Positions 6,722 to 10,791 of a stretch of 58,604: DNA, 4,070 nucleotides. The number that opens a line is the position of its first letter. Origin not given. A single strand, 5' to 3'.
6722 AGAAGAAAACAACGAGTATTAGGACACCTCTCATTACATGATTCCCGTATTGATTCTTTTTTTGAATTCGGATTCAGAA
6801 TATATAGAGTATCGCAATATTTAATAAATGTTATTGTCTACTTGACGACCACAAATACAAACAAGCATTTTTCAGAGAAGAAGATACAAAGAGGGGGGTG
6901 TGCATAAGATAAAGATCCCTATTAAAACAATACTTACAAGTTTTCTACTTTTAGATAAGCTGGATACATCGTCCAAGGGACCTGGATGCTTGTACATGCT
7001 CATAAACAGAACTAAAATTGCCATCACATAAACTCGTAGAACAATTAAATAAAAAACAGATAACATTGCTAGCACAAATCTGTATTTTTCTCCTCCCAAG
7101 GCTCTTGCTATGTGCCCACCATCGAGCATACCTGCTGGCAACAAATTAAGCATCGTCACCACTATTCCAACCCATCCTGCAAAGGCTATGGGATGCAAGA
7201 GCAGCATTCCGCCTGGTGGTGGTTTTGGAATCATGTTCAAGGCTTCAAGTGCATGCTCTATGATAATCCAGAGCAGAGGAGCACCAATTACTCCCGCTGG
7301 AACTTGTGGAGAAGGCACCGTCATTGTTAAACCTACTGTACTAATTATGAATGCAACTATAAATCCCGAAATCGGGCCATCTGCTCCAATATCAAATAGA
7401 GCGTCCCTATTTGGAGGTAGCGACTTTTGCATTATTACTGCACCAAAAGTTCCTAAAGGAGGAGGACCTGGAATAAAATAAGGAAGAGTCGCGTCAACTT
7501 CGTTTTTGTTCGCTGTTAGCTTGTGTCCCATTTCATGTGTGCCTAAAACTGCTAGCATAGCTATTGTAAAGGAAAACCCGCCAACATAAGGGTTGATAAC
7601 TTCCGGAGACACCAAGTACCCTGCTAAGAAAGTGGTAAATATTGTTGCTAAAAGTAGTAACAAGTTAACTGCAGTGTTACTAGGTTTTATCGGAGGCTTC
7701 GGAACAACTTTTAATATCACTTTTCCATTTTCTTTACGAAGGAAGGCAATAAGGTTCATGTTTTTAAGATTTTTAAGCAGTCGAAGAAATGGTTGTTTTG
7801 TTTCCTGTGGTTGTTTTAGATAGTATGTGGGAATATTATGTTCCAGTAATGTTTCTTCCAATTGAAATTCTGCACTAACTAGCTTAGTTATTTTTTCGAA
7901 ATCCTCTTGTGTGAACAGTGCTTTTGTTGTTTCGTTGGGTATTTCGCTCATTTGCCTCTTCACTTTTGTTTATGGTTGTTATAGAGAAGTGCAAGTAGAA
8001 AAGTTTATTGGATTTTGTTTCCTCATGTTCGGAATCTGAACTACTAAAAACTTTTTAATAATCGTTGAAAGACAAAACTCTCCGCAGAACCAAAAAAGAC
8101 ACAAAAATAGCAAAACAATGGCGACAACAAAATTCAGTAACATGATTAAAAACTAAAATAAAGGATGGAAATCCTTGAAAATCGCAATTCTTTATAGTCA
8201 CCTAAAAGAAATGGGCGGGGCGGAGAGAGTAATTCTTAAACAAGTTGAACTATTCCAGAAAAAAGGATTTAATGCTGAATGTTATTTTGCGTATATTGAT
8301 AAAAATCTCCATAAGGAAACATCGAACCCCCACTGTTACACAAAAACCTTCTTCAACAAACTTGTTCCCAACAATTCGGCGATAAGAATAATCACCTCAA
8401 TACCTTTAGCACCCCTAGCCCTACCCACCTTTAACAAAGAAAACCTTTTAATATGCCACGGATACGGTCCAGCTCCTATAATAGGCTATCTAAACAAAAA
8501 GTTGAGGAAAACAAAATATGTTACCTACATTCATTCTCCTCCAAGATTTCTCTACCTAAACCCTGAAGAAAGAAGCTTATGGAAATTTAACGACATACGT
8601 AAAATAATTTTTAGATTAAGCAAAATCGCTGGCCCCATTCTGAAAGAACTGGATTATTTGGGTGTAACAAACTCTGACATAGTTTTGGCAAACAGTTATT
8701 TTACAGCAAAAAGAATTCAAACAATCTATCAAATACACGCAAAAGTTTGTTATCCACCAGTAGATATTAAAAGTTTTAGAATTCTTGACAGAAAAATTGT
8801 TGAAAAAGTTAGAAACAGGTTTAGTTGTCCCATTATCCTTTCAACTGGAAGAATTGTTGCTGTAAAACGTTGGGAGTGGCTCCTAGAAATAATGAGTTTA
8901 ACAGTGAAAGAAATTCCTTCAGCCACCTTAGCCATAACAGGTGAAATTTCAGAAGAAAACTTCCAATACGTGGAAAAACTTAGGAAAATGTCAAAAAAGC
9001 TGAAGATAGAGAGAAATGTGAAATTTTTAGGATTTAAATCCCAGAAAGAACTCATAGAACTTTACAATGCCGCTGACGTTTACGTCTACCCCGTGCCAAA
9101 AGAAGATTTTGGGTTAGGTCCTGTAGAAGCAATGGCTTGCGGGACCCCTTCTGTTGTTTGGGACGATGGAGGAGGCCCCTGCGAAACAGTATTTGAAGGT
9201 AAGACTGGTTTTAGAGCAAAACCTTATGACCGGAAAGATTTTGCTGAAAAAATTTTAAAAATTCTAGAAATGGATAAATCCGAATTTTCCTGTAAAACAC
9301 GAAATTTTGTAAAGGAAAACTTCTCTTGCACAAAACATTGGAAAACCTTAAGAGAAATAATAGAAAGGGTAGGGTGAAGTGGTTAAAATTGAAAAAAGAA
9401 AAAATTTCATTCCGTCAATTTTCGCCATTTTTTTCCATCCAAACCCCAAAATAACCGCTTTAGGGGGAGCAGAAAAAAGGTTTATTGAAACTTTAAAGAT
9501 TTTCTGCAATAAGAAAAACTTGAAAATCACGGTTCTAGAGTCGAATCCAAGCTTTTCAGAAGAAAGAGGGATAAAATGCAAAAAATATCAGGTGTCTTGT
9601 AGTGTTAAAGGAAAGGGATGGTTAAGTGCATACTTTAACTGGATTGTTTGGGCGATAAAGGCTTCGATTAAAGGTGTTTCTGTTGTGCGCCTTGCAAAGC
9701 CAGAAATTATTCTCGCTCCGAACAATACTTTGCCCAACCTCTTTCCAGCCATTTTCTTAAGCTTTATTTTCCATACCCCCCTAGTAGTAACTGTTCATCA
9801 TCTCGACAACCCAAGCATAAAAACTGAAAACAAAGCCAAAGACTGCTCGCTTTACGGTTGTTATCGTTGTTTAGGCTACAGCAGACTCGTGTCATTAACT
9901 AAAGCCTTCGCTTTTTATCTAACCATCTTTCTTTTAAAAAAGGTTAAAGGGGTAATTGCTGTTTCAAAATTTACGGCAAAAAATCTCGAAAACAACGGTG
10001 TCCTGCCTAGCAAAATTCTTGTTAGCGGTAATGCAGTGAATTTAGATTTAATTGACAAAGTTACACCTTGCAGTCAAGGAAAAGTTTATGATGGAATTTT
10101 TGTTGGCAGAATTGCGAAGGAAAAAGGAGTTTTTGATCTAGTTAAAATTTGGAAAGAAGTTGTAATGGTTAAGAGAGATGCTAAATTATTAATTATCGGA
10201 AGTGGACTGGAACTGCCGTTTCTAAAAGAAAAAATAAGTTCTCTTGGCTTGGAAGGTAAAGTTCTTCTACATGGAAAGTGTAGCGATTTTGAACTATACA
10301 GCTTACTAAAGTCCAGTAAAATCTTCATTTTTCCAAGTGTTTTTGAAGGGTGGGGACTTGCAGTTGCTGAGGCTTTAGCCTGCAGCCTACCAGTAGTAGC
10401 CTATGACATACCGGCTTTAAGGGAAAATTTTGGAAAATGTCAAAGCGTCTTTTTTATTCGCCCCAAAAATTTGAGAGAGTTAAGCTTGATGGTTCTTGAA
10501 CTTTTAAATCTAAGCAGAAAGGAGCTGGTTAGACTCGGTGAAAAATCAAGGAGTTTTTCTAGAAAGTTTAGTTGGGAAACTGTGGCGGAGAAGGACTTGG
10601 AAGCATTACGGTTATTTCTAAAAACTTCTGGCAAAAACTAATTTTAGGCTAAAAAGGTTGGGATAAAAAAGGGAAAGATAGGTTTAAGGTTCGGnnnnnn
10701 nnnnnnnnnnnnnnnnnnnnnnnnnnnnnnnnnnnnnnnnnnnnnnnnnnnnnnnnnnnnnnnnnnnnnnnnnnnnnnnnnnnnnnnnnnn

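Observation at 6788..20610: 13-bp palindrome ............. seen only in promoter regions of the envelope/glycosylation island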

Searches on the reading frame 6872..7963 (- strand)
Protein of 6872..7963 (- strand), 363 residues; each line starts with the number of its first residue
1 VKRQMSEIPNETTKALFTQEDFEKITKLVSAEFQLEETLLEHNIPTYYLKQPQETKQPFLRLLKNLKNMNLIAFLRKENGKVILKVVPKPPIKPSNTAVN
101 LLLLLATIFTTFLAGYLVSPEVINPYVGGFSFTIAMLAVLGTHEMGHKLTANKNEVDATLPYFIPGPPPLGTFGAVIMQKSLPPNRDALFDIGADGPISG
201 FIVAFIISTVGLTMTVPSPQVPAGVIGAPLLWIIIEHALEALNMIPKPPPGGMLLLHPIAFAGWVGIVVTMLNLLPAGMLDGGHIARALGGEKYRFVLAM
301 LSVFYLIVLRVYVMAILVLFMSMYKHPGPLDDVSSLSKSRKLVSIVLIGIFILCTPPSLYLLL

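Call 9: search_protein_families(library=pfam, proteins=[window:6872-7963:-], max_evalue=0.001)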
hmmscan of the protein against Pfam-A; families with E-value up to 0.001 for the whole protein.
window:6872-7963:- (363 aa): 1 family
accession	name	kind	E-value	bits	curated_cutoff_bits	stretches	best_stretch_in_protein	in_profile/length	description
PF02163.28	Peptidase_M50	-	2.4e-17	63.5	27.2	1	132-291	2-195/221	Peptidase family M50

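Call 34: search_protein_families(library=ncbifam, proteins=[window:6872-7963:-], max_evalue=0.01)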
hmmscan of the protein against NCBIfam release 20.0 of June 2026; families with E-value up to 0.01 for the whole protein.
window:6872-7963:- (363 aa): 0 families

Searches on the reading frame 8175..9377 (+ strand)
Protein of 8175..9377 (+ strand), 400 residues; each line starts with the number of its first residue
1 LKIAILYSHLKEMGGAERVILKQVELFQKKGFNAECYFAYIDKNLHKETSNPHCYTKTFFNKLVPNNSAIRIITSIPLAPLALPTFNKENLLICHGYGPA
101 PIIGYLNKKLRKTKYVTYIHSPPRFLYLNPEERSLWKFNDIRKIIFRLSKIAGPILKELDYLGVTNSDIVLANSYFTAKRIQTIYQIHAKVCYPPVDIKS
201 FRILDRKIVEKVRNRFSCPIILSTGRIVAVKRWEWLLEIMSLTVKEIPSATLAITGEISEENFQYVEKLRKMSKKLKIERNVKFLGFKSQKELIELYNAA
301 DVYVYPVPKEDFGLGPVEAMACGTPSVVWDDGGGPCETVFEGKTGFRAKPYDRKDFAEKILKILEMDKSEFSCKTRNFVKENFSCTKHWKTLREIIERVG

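Call 9: search_protein_families(library=pfam, proteins=[window:8175-9377:+], max_evalue=0.001)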
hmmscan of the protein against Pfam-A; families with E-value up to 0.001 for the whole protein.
window:8175-9377:+ (400 aa): 4 families
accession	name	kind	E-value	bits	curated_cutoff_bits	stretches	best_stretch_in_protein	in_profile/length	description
PF00534.26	Glycos_transf_1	-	6.6e-35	120.6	26.4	1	219-370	16-162/172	Glycosyl transferases group 1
PF13692.12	Glyco_trans_1_4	-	7.7e-28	98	27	1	219-365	2-141/142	Glycosyl transferases group 1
PF13439.12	Glyco_transf_4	-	4.3e-08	33.8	28.5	1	13-198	1-168/170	Glycosyltransferase Family 4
PF20706.3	GT4-conflict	-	3.8e-07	29.9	26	1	221-332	200-314/385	Family 4 Glycosyltransferase in conflict systems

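Call 13: find_encoding_contigs(protein=window:8175-9377:+, flank=10000, max_places=10)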
Protein window:8175-9377:+ (400 aa): no gene with exactly this product is on record in the collection.

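Call 34: search_protein_families(library=ncbifam, proteins=[window:8175-9377:+], max_evalue=0.01)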
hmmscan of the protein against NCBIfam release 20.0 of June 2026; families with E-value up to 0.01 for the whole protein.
window:8175-9377:+ (400 aa): 34 families (the best 25 are shown)
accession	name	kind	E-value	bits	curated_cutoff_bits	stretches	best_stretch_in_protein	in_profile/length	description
TIGR03449.1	mycothiol_MshA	equivalog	5.4e-24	84.8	462.5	1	164-370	162-373/406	D-inositol-3-phosphate glycosyltransferase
TIGR03999.1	thiol_BshA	equivalog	6.6e-23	81.2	273.7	1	156-391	134-365/375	N-acetyl-alpha-D-glucosaminyl L-malate synthase BshA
NF041876.1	EPS_EpsE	equivalog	9.4e-22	77.8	400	1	219-388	215-385/389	exopolysaccharide biosynthesis GT4 family glycosyltransferase EpsE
TIGR04047.1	MSMEG_0565_glyc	hypoth_equivalog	1.8e-20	73.4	259.85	1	143-375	115-351/373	MSMEG_0565 family glycosyltransferase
NF047880.1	glyco_SdgA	exception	1.7e-17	63.2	800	1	194-372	292-464/488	serine-aspartate repeat adhesin O-glycosyltransferase SdgA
NF038255.1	exopoly_VpsD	equivalog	2.2e-15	56.4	300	1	190-386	180-366/381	VpsD family glycosyltransferase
TIGR02149.1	glgA_Coryne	subfamily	2.8e-15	56.3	302.4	1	163-362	141-351/391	glycogen synthase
TIGR04157.1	glyco_rSAM_CFB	subfamily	2.2e-13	50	400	1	108-390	111-400/406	TIGR04157 family glycosyltransferase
TIGR03088.1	stp2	hypoth_equivalog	2.1e-12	46.8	409.05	1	191-394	164-368/374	TIGR03088 family PEP-CTERM/XrtA system glycosyltransferase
NF053787.1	GlcN_PG_synth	equivalog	2.4e-12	46.4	480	1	278-393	239-353/361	N-acetylglucosaminyl phosphatidylglycerol synthase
TIGR02470.1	sucr_synth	equivalog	4.5e-12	44.9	810.4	1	219-369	551-712/784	sucrose synthase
NF012028.0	PRK15484.1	subfamily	9e-12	44.8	618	1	219-396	194-375/380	lipopolysaccharide N-acetylglucosaminyltransferase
NF007396.0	PRK09922.1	equivalog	1.7e-11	43.6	385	1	187-396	158-355/361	lipopolysaccharide 1,6-galactosyltransferase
NF038295.1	EPS_HpsP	equivalog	3.3e-11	42.8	550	1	205-384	194-372/388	hormogonium polysaccharide biosynthesis glycosyltransferase HpsP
NF038011.1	PelF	equivalog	3.5e-11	42.8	100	1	209-344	297-426/489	GT4 family glycosyltransferase PelF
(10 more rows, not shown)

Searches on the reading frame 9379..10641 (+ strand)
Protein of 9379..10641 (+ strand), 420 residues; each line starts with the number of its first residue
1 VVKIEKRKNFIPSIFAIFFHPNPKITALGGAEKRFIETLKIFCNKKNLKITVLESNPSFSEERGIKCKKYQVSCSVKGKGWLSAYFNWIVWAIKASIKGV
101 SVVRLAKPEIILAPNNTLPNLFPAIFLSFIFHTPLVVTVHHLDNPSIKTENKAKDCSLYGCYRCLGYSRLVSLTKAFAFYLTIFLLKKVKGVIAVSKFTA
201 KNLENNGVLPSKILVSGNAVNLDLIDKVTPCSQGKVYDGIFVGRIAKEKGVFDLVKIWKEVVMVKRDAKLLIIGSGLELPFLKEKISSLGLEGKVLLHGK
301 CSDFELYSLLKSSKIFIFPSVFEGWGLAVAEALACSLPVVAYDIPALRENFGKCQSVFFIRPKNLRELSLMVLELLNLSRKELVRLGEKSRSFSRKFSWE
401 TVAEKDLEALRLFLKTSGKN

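Call 9: search_protein_families(library=pfam, proteins=[window:9379-10641:+], max_evalue=0.001)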
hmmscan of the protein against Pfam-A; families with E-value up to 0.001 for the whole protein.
window:9379-10641:+ (420 aa): 5 families
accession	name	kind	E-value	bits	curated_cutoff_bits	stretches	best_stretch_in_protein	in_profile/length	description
PF00534.26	Glycos_transf_1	-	1.5e-30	106.4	26.4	1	240-391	19-170/172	Glycosyl transferases group 1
PF13692.12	Glyco_trans_1_4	-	1.8e-24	87.1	27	1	240-377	5-141/142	Glycosyl transferases group 1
PF13439.12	Glyco_transf_4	-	2.6e-08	34.5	28.5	1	97-223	62-169/170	Glycosyltransferase Family 4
PF20706.3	GT4-conflict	-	6.2e-06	25.9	26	1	233-341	194-310/385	Family 4 Glycosyltransferase in conflict systems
PF13579.12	Glyco_trans_4_4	-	0.00017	22.4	29.7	1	102-218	66-157/158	Glycosyl transferase 4-like domain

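Call 12: find_related_loci(query=window:9379-10641:+, collection=genome_contigs, flank=10000)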
Query window:9379-10641:+ (420 aa) in genome_contigs; peptide patterns used: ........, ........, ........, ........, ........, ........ (x = any residue, [..] = any of these).
86 stretches matched a pattern; 1 encode a relative of the query (tblastn E <= 1e-3); 1 distinct loci.
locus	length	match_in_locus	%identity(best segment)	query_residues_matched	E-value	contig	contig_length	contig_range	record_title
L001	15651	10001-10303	30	240-344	1e-8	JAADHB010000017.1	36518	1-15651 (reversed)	MAG: bacterium isolate M_MetaBat.155 contig-127_6046, whole genome shotgun sequence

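Call 34: search_protein_families(library=ncbifam, proteins=[window:9379-10641:+], max_evalue=0.01)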
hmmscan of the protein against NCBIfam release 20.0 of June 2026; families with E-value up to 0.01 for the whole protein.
window:9379-10641:+ (420 aa): 36 families (the best 25 are shown)
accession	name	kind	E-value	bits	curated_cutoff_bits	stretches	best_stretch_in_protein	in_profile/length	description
TIGR04047.1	MSMEG_0565_glyc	hypoth_equivalog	5.2e-19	68.6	259.85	1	235-409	194-370/373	MSMEG_0565 family glycosyltransferase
TIGR03999.1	thiol_BshA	equivalog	1.5e-18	66.9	273.7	1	184-402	140-362/375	N-acetyl-alpha-D-glucosaminyl L-malate synthase BshA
NF041876.1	EPS_EpsE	equivalog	2.4e-17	63.3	400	1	206-403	181-386/389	exopolysaccharide biosynthesis GT4 family glycosyltransferase EpsE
NF041010.1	glycosy_Agl16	equivalog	2.5e-16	59.5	575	1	184-408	129-346/352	glycosylation protein Agl16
NF047684.1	TeichurnBiosyTuaC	equivalog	8.9e-16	57.8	550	1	240-377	223-353/391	teichuronic acid biosynthesis protein TuaC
TIGR03088.1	stp2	hypoth_equivalog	9e-16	57.9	409.05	1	240-405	198-365/374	TIGR03088 family PEP-CTERM/XrtA system glycosyltransferase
TIGR02149.1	glgA_Coryne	subfamily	1.7e-15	57.1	302.4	1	192-409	148-386/391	glycogen synthase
NF053787.1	GlcN_PG_synth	equivalog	4.2e-13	48.9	480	1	240-408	201-354/361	N-acetylglucosaminyl phosphatidylglycerol synthase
TIGR04157.1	glyco_rSAM_CFB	subfamily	5.6e-13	48.6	400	1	240-404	231-400/406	TIGR04157 family glycosyltransferase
NF047880.1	glyco_SdgA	exception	5.7e-13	48.2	800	1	240-405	319-482/488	serine-aspartate repeat adhesin O-glycosyltransferase SdgA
NF038295.1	EPS_HpsP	equivalog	8.2e-13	48.1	550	1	240-410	211-384/388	hormogonium polysaccharide biosynthesis glycosyltransferase HpsP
NF050063.1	ProtGlycPglJ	equivalog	1.4e-12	47.5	500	1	182-343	138-296/363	N-acetylgalactosamine-N,N'-diacetylbacillosaminyl-diphospho-undecaprenol 4-alpha-N-acetylgalactosaminyltransferase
TIGR03449.1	mycothiol_MshA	equivalog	2.9e-12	46.2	462.5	1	240-408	224-398/406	D-inositol-3-phosphate glycosyltransferase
NF038255.1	exopoly_VpsD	equivalog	6.6e-12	45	300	1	140-372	107-344/381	VpsD family glycosyltransferase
NF041879.1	EPS_EpsH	equivalog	5.5e-11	41.8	800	1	240-415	241-418/431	exopolysaccharide biosynthesis glycosyltransferase EpsH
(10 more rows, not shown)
